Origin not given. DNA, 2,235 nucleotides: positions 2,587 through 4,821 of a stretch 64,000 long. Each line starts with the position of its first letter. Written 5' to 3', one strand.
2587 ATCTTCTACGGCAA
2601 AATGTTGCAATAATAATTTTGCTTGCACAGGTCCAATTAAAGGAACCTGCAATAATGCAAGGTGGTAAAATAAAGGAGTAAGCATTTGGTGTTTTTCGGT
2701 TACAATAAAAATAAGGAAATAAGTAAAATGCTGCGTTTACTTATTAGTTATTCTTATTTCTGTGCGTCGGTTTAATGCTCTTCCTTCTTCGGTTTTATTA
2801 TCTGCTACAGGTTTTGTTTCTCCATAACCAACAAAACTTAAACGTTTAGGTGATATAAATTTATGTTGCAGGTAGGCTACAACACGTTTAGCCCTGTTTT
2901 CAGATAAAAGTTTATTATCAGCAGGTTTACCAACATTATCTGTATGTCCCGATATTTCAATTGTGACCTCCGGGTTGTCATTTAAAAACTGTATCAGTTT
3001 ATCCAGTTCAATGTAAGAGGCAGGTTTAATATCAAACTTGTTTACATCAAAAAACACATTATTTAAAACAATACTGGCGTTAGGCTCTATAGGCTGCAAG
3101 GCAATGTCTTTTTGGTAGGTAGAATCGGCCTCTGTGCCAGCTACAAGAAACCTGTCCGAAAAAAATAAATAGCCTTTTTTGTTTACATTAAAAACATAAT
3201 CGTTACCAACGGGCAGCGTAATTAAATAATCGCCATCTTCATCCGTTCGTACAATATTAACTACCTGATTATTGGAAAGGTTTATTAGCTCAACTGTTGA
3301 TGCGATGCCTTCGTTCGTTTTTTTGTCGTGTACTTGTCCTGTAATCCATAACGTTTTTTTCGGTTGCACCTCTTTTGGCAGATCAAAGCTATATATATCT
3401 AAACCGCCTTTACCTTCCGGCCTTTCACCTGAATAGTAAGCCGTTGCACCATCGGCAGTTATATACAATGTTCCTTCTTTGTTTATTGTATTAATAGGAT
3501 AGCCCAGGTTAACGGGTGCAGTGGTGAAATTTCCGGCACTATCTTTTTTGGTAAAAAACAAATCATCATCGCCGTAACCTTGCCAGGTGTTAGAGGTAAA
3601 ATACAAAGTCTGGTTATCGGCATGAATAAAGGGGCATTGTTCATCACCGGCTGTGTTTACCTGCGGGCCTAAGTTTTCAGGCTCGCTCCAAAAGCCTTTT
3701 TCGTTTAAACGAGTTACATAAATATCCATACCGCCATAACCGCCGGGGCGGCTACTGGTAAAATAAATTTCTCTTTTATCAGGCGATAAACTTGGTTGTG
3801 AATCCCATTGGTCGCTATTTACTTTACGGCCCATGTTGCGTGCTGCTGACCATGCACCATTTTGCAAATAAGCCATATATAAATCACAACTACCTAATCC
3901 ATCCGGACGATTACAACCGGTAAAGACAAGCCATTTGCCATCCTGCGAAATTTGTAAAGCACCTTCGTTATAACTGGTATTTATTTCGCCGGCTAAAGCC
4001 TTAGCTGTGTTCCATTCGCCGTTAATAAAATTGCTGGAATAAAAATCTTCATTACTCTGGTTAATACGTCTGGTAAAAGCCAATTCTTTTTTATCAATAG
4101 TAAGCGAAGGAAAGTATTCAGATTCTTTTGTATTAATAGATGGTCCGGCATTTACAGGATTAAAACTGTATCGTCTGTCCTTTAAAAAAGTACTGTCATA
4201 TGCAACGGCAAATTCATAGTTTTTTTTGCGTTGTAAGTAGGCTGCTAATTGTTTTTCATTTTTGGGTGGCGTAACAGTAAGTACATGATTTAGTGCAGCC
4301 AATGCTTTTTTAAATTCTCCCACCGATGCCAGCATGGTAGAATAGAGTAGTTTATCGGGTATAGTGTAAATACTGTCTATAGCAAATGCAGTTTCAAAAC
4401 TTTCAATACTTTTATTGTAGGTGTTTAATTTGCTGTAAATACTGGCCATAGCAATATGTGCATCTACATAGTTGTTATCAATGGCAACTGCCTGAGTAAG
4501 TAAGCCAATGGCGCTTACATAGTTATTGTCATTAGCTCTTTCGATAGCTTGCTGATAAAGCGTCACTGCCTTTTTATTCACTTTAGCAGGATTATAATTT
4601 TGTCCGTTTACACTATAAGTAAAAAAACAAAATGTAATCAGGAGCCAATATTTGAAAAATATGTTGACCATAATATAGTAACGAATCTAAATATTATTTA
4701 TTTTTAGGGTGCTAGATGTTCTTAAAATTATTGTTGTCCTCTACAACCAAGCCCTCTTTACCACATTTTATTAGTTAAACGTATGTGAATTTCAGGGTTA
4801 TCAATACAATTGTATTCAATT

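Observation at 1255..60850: Modular dispersed-repeat superfamily with a covarying palindromic core (10 full cores plus 3 variants in 64 kb)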

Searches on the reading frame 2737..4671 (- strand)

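Call 17: search_protein_families(library=pfam, proteins=[window:2737-4671:-])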
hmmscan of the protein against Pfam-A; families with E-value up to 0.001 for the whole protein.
window:2737-4671:- (644 aa): 9 families
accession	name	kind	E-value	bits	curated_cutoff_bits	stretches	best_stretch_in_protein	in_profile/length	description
PF00691.25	OmpA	-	1.2e-24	86.9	27.2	1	540-635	1-98/98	OmpA family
PF07676.18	PD40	-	2e-20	72.6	20.9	2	281-319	2-38/38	WD40-like Beta Propeller Repeat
PF13620.12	CarboxypepD_reg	-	3.4e-06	27.7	32.3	1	443-505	2-63/82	Carboxypeptidase regulatory-like domain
PF13414.12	TPR_11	-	4.3e-06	26.7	26.8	0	50-82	9-41/42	TPR repeat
PF14559.12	TPR_19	-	7.1e-06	26.7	25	1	49-93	5-49/68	Tetratricopeptide repeat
PF13181.12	TPR_8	-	9.4e-06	25.8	25.7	0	70-100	2-32/34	Tetratricopeptide repeat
PF07719.23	TPR_2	-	1.4e-05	25.3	27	0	70-99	2-31/34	Tetratricopeptide repeat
PF00515.34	TPR_1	-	7.3e-05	22.9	27.8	0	70-99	2-31/34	Tetratricopeptide repeat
PF07569.16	Hira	-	0.00083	19.5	25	0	465-520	64-119/220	TUP1-like enhancer of split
